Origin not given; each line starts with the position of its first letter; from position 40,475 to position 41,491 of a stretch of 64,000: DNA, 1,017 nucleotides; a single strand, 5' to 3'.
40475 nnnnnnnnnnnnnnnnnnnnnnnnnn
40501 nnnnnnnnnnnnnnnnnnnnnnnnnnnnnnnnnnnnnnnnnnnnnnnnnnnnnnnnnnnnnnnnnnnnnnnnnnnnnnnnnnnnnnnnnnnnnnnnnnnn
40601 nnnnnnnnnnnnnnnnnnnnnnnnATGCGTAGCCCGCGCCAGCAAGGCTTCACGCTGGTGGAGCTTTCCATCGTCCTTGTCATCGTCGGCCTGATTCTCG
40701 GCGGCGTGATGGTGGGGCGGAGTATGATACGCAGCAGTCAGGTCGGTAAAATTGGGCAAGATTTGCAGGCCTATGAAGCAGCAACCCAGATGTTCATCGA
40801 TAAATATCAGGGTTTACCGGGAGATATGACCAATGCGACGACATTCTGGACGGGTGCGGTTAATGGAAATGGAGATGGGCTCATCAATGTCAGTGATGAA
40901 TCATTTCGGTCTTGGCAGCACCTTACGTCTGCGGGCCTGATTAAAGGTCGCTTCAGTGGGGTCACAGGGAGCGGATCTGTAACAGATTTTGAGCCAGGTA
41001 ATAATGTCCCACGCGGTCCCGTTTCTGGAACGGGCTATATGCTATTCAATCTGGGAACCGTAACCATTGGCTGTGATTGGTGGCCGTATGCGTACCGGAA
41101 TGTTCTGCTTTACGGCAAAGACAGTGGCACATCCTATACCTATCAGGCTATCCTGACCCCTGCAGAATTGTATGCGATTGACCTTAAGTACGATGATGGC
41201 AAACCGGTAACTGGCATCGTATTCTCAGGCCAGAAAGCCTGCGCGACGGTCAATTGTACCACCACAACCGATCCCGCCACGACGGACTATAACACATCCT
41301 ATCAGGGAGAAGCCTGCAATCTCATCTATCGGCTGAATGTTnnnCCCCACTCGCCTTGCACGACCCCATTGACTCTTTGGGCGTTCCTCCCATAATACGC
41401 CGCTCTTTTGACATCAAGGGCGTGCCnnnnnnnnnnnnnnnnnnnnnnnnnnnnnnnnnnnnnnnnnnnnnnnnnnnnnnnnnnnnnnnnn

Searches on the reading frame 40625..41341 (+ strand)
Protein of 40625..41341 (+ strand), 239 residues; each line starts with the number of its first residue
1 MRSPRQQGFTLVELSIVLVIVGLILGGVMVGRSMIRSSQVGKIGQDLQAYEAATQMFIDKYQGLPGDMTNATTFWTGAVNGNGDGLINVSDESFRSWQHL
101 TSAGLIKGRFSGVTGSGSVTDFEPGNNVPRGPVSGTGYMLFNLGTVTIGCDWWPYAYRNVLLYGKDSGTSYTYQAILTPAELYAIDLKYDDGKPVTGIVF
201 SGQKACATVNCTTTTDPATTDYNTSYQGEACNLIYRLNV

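Call 87: find_related_loci(query=A6, collection=metagenome_contigs, flank=10000)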
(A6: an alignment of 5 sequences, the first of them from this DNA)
Query A6 (239 aa) in metagenome_contigs; peptide patterns used: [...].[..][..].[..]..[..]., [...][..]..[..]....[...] (x = any residue, [..] = any of these).
600 stretches matched a pattern (row limit reached: there are more); 375 encode a relative of the query (tblastn E <= 1e-3); the best 80 are kept; 80 distinct loci.
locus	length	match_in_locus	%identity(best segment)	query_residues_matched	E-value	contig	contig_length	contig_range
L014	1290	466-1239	40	8-235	1e-53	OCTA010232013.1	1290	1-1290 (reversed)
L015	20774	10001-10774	42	1-236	5e-51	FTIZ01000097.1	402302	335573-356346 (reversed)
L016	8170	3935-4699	38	4-236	6e-51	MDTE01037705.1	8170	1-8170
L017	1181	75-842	37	6-237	6e-51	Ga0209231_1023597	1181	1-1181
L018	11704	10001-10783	39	6-236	1e-47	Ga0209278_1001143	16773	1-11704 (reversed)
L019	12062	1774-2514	40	4-235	1e-46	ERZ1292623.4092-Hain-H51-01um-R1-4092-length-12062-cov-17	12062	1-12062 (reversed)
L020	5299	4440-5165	38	5-236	3e-46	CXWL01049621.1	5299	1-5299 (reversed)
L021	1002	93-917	37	8-238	2e-48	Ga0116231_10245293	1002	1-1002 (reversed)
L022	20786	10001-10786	39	5-237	2e-45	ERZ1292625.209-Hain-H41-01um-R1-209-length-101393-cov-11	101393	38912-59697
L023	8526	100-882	40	1-235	1e-45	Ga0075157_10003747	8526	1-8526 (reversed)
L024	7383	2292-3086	38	1-237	2e-45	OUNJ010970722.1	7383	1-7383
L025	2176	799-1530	39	3-236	1e-45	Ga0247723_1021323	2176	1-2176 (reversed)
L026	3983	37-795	41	4-232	2e-45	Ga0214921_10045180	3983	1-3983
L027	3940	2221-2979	39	5-237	2e-45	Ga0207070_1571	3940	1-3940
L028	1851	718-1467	38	6-235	7e-46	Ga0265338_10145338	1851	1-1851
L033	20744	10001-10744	36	1-233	2e-44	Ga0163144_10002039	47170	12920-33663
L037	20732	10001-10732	38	6-234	8e-44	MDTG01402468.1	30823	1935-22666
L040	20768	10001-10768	36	6-238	1e-43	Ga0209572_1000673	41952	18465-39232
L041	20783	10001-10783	38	5-234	2e-43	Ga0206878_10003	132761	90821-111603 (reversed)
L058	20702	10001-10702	38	6-210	4e-40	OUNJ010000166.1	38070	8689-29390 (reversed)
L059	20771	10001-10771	36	2-236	6e-40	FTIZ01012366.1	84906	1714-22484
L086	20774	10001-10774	34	7-236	7e-40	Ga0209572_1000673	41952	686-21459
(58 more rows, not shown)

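Call 116: search_protein_families(library=pfam, proteins=[L015:11260-13212:+, L022:10799-11644:+, L033:11596-13704:+, L037:10783-11595:+, L040:10887-12056:+, L040:11993-15340:+, L041:11384-12481:+, L058:10844-12040:+, L059:10872-12023:+, L086:10920-11969:+], max_evalue=0.001)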
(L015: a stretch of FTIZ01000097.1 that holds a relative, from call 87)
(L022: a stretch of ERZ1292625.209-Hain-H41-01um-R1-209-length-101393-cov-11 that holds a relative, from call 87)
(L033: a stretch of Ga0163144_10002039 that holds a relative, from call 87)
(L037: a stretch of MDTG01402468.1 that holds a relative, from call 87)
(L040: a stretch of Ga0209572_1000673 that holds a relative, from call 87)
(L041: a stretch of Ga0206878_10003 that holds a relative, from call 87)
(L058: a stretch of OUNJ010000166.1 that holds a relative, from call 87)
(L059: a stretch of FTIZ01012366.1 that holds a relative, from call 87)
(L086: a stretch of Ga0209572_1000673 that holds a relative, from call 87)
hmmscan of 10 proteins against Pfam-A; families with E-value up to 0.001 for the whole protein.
L015:11260-13212:+ (650 aa): 0 families

L022:10799-11644:+ (281 aa): 0 families

L033:11596-13704:+ (702 aa): 7 families
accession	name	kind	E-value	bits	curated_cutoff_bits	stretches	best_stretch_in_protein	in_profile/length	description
PF00890.30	FAD_binding_2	-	6.6e-116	388.3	20.4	1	114-510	1-414/414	FAD binding domain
PF02910.25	Succ_DH_flav_C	-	1e-37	129.4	20.8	1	565-702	1-130/130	Fumarate reductase flavoprotein C-term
PF03486.20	HI0933_like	-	1.9e-07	31.2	50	1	113-159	1-48/244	HI0933-like protein Rossmann domain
PF01134.28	GIDA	-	1.1e-06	28.4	22.1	0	114-154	1-37/391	Glucose inhibited division protein A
PF01266.30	DAO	-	1.5e-06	28.5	27.9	1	114-312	1-206/353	FAD dependent oxidoreductase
PF07992.20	Pyr_redox_2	-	0.00011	22.1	26.1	1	113-310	1-109/291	Pyridine nucleotide-disulphide oxidoreductase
PF01946.23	Thi4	-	0.00088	19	26.2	0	112-142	17-48/235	Thi4 family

L037:10783-11595:+ (270 aa): 2 families
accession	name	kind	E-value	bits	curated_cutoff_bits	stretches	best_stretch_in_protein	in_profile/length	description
PF13277.11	YmdB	-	4.9e-94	314.8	27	1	4-259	1-253/253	YmdB-like protein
PF00149.33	Metallophos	-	8.7e-06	26.7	21.5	1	1-183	1-191/191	Calcineurin-like phosphoesterase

L040:10887-12056:+ (389 aa): 3 families
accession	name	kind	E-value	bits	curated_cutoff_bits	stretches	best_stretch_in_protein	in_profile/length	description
PF00988.28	CPSase_sm_chain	-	7.8e-51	171.6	27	1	14-139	1-126/126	Carbamoyl-phosphate synthase small chain, CPSase domain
PF00117.34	GATase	-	3.9e-49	167.4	22.8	1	202-378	2-188/190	Glutamine amidotransferase class-I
PF07722.19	Peptidase_C26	-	1.3e-08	35.3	20.5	1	257-362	93-219/219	Peptidase C26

L040:11993-15340:+ (1115 aa): 11 families
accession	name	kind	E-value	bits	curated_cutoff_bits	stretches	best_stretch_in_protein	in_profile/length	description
PF02786.22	CPSase_L_D2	-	3.3e-104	347.4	19.8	2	149-355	1-210/211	Carbamoyl-phosphate synthase L chain, ATP binding domain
PF25596.1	CPSase_L_D1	-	7.3e-99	326.3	27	2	28-145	2-117/118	Carbamoyl phosphate synthase preATP-grasp domain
PF02787.25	CPSase_L_D3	-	3.5e-23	81.8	26.6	1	448-525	2-79/80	Carbamoyl-phosphate synthetase large chain, oligomerisation domain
PF02142.27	MGS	-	3.6e-18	65.9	24.1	1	992-1074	5-94/94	MGS-like domain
PF02222.28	ATP-grasp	-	1.5e-12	48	27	1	709-874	2-163/179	ATP-grasp domain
PF07478.18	Dala_Dala_lig_C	-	1.7e-09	37.9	24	1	733-891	32-197/204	D-ala D-ala ligase C-terminus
PF02655.19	ATP-grasp_3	-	8.2e-09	36.2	23.2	1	702-874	3-157/160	ATP-grasp domain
PF15632.11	ATPgrasp_Ter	-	9.2e-09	35.6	29.1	1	840-901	52-112/131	ATP-grasp in the biosynthetic pathway with Ter operon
PF08443.16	RimK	-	7.3e-06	26.2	21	0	700-891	1-182/188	RimK-like ATP-grasp domain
PF08442.15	ATP-grasp_2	-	0.00012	22.2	29.5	0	157-252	11-122/202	ATP-grasp domain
PF13549.11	ATP-grasp_5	-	0.00019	21.3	27.6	0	706-743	15-52/221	ATP-grasp domain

L041:11384-12481:+ (365 aa): 1 family
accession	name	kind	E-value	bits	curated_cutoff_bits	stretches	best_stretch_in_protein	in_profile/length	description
PF07963.17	N_methyl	-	3.6e-07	29.9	21.2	1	96-122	1-27/27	Prokaryotic N-terminal methylation motif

L058:10844-12040:+ (398 aa): 3 families
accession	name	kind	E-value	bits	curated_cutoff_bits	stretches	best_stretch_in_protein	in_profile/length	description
PF00117.34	GATase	-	5.4e-54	183.2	22.8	1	212-389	2-189/190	Glutamine amidotransferase class-I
PF00988.28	CPSase_sm_chain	-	2.6e-51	173.1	27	1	19-144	1-126/126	Carbamoyl-phosphate synthase small chain, CPSase domain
PF07722.19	Peptidase_C26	-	1.3e-09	38.6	20.5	1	267-372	93-219/219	Peptidase C26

L059:10872-12023:+ (383 aa): 7 families
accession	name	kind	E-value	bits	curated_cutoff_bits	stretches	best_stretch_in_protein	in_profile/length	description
PF00154.27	RecA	-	1.5e-146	487.2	27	1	38-299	1-262/262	recA bacterial DNA recombination protein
PF21096.2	RecA_C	-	1.5e-23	83.1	27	1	302-356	1-55/57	RecA C-terminal domain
PF08423.17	Rad51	-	3.3e-10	40.1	22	1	69-257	7-211/244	Rad51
PF06745.19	ATPase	-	1e-09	38.6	26.6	1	71-236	2-167/231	KaiC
PF13481.12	AAA_25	-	2.7e-06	27.6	27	1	84-224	28-189/195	AAA domain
PF01637.24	ATPase_2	-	1.1e-05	25.8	33.2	1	90-222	21-116/225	ATPase domain predominantly from Archaea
PF13479.12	AAA_24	-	0.00063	20.1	27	0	90-222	3-127/195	AAA domain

L086:10920-11969:+ (349 aa): 2 families
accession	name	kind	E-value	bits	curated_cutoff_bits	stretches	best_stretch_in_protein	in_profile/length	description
PF16976.10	RcpC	-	1.7e-25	89.6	28.8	1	136-260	2-114/114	Flp pilus assembly protein RcpC/CpaB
PF08666.17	SAF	-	1.4e-07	32.4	21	1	64-128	2-62/63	SAF domain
